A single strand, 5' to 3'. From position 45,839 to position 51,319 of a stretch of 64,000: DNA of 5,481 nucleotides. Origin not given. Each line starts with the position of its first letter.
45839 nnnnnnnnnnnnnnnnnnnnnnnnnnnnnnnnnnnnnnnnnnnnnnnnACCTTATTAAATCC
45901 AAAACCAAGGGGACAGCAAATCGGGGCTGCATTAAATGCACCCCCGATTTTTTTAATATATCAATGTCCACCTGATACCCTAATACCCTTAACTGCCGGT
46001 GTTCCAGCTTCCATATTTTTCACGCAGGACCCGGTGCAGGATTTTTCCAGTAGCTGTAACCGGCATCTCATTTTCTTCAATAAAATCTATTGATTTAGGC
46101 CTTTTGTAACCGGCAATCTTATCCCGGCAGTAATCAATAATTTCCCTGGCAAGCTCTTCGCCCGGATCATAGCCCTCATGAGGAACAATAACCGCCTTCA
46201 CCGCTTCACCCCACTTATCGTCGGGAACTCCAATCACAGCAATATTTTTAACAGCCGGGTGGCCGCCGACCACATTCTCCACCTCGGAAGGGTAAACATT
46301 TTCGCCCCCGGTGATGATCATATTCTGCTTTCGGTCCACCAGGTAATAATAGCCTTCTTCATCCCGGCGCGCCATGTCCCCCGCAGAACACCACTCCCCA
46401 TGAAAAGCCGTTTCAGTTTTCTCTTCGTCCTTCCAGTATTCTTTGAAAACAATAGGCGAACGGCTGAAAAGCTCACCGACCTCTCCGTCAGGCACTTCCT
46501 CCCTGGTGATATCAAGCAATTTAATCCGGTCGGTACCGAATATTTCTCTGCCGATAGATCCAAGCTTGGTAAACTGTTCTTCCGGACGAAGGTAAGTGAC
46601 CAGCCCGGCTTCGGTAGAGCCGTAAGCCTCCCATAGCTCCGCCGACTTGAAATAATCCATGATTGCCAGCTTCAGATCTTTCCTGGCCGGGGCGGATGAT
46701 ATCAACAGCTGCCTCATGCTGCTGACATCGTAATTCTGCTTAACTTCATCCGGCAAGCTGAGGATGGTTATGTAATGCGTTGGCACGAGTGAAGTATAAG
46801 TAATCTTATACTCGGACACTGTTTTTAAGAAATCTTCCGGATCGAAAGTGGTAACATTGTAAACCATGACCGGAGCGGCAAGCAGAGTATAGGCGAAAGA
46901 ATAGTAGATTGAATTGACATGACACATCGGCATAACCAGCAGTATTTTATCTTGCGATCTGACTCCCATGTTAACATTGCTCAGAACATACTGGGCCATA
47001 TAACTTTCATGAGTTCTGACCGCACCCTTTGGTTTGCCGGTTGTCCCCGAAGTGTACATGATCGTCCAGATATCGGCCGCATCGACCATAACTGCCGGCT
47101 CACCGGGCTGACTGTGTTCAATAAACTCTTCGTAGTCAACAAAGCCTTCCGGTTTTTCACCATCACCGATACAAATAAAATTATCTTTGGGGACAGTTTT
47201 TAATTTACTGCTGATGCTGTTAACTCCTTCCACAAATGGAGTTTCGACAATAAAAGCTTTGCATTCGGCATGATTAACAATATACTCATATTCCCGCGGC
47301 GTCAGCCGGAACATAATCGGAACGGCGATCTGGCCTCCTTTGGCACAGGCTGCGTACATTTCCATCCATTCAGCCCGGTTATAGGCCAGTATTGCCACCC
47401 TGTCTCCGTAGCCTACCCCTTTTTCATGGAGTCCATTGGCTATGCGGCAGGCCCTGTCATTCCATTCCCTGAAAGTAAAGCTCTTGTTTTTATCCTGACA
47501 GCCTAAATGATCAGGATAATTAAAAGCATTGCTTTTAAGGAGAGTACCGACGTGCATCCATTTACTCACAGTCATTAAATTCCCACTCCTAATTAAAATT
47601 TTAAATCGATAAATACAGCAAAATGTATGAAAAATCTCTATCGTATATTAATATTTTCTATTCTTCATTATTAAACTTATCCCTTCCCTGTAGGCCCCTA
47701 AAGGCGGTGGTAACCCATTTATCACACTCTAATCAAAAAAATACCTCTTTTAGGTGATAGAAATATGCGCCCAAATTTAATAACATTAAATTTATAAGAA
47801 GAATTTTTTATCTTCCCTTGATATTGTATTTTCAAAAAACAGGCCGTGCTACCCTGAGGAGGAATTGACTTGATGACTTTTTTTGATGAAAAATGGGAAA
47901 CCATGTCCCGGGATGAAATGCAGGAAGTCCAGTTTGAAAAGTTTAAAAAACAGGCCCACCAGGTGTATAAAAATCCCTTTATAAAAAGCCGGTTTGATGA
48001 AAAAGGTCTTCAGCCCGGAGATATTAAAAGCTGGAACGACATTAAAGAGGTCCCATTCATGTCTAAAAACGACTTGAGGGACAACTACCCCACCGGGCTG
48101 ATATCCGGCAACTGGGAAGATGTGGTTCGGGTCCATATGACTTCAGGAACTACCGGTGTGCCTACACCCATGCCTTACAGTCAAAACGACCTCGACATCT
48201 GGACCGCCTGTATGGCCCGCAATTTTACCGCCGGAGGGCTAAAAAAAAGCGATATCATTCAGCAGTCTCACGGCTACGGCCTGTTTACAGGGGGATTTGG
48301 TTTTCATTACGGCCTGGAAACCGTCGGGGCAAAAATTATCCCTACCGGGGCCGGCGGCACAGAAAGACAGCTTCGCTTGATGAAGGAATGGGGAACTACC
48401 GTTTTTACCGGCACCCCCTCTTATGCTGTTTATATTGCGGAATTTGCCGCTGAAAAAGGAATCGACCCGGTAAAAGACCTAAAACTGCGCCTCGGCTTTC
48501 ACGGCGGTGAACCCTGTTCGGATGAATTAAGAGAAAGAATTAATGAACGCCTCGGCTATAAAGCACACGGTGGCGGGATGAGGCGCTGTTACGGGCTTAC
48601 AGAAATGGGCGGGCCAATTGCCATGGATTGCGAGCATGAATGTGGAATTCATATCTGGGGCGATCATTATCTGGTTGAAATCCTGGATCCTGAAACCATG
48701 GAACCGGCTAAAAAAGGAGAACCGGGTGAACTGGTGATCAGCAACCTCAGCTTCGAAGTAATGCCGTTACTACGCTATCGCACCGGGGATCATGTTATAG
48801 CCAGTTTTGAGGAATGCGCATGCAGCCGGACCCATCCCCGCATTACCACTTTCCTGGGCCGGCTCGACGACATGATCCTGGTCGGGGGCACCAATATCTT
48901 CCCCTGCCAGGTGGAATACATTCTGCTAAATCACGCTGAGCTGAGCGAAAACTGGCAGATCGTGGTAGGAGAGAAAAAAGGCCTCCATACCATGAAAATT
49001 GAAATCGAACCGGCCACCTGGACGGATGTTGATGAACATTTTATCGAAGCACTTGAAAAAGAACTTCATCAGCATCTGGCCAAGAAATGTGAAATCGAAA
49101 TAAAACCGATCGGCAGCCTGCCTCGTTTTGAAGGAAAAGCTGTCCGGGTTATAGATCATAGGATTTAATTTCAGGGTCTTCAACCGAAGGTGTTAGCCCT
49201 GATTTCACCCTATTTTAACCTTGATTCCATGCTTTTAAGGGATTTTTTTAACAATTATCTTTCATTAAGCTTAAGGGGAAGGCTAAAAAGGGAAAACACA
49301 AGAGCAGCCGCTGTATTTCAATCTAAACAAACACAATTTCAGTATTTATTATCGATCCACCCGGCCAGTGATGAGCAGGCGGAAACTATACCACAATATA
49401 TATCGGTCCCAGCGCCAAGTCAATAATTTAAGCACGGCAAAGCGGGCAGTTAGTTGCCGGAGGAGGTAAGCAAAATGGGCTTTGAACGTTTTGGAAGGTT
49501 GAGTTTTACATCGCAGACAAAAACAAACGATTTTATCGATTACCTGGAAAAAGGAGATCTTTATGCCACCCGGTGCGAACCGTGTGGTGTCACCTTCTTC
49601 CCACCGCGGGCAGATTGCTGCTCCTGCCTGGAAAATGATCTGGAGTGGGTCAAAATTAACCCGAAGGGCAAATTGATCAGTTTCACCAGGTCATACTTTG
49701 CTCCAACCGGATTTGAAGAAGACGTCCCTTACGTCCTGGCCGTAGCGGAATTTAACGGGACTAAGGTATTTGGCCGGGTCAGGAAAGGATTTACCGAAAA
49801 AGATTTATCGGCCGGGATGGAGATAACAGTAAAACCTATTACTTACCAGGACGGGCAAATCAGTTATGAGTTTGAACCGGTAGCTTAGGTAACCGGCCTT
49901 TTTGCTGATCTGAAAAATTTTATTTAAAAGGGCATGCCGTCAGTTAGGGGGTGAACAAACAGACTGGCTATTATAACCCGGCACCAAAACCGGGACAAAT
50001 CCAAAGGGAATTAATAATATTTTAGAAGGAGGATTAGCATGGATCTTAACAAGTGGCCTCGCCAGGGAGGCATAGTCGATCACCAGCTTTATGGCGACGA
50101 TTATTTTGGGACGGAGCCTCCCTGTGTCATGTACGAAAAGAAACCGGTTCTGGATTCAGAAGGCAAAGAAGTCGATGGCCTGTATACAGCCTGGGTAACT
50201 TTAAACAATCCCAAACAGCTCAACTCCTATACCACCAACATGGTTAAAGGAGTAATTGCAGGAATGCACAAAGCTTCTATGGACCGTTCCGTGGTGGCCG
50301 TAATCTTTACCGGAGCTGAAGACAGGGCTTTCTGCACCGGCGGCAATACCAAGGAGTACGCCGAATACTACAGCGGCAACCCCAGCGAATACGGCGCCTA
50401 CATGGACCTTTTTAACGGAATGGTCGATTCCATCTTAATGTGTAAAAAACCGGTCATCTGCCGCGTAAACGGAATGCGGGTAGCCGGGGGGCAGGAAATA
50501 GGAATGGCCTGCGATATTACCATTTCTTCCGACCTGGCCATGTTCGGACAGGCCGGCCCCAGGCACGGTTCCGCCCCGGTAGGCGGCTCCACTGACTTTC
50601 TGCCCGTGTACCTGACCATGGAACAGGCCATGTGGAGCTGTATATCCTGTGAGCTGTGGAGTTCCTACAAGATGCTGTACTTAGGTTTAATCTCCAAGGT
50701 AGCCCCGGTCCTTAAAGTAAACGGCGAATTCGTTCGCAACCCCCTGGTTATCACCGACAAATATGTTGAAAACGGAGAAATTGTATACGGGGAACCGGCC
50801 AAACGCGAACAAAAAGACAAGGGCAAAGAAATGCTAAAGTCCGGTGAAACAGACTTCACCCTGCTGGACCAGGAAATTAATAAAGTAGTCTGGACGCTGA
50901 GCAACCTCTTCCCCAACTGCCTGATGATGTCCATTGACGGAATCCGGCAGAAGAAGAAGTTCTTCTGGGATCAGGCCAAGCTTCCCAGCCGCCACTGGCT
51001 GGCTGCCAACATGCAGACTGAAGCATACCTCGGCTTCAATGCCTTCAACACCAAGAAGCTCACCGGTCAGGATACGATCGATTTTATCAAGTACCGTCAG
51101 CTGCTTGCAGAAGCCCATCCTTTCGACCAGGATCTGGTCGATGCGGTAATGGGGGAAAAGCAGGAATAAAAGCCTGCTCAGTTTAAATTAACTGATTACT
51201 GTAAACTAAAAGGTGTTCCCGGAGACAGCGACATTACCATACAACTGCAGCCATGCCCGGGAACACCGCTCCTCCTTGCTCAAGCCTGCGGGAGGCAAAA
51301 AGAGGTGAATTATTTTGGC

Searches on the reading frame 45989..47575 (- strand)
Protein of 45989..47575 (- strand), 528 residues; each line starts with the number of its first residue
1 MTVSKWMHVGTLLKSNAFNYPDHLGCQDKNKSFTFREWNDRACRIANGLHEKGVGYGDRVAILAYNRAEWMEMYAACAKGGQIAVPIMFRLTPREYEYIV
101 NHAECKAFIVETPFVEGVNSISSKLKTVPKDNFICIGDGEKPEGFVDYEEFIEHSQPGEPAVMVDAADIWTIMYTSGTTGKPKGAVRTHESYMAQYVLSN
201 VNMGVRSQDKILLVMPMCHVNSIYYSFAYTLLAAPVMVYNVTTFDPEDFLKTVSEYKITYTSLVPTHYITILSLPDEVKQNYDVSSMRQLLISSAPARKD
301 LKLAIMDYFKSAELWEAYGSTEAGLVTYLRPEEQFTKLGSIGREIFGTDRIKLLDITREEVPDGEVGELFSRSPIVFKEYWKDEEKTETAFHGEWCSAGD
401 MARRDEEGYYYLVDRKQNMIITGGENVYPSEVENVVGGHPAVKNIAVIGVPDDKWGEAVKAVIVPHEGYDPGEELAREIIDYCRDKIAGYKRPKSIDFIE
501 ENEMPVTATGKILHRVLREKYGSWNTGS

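Call 15: search_protein_families(library=pfam, proteins=[window:45989-47575:-])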
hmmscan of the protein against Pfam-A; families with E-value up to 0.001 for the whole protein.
window:45989-47575:- (528 aa): 2 families
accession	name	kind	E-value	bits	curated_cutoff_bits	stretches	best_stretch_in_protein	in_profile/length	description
PF00501.34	AMP-binding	-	5.5e-82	276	29.9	1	15-381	3-384/384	AMP-binding enzyme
PF13193.12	AMP-binding_C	-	1.4e-21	77.7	24.5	1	431-511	1-76/76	AMP-binding enzyme C-terminal domain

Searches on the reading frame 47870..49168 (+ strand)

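Call 9: search_protein_families(library=pfam, proteins=[window:47870-49168:+])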
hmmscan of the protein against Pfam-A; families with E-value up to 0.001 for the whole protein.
window:47870-49168:+ (432 aa): 2 families
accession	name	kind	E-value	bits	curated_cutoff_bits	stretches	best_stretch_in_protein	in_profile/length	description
PF00501.34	AMP-binding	-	8.7e-21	74.6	29.9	1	80-292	159-376/384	AMP-binding enzyme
PF14535.12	AMP-binding_C_2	-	1.9e-19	70.2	25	1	340-431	1-96/96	AMP-binding enzyme C-terminal domain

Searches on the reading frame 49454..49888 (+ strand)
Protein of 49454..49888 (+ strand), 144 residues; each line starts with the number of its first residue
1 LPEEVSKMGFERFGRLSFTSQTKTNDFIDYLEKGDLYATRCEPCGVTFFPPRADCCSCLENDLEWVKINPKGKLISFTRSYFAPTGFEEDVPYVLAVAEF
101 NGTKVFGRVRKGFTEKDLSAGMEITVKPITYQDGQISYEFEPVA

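Call 9: search_protein_families(library=pfam, proteins=[window:49454-49888:+])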
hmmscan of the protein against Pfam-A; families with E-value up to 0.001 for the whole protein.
window:49454-49888:+ (144 aa): 2 families
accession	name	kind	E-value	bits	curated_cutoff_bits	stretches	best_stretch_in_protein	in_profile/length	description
PF01796.24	OB_ChsH2_C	-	3.8e-09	36.8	27.1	1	65-123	1-59/65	ChsH2, C-terminal OB-fold domain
PF12172.15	zf-ChsH2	-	2.1e-06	27.8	23.2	1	31-63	4-36/37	ChsH2, rubredoxin-like zinc ribbon domain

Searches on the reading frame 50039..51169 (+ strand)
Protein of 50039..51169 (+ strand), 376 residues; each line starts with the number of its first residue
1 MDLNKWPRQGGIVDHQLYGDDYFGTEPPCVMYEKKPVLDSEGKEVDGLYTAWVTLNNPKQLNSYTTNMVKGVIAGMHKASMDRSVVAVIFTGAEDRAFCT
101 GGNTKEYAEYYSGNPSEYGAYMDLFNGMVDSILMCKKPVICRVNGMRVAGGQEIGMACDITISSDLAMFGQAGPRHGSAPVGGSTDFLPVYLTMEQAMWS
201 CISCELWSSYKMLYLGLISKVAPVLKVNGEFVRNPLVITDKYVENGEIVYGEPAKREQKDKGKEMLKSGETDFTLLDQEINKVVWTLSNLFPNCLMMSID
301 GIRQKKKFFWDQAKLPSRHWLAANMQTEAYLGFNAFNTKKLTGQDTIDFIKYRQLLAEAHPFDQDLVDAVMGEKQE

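Call 9: search_protein_families(library=pfam, proteins=[window:50039-51169:+])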
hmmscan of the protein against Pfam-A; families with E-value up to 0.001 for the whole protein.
window:50039-51169:+ (376 aa): 2 families
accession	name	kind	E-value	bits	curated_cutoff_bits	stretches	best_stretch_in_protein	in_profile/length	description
PF00378.25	ECH_1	-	2.9e-33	115.7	27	1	51-232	7-184/251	Enoyl-CoA hydratase/isomerase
PF16113.10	ECH_2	-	7.1e-18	65.6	27.2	1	51-222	2-172/335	Enoyl-CoA hydratase/isomerase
